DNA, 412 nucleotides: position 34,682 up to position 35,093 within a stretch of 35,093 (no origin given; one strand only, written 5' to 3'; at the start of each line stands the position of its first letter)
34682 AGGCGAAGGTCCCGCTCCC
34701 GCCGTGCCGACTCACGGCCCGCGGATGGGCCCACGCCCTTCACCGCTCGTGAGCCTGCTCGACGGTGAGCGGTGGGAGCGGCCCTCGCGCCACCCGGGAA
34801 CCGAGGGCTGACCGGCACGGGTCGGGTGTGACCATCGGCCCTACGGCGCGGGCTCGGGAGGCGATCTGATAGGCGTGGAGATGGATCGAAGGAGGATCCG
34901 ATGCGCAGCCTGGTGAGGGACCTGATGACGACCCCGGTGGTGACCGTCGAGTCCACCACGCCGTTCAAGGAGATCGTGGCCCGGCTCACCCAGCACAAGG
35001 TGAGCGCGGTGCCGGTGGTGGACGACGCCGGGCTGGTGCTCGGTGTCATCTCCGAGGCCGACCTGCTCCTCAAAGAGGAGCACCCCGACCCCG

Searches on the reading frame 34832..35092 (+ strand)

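Call 47: search_protein_families(library=pfam, proteins=[window:34832-35092:+], max_evalue=0.001)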
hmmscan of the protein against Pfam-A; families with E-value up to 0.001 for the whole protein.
window:34832-35092:+ (87 aa): 1 family
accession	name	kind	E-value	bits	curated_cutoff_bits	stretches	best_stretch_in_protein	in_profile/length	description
PF00571.33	CBS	-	1.8e-15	57.4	24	1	28-79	1-52/57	CBS domain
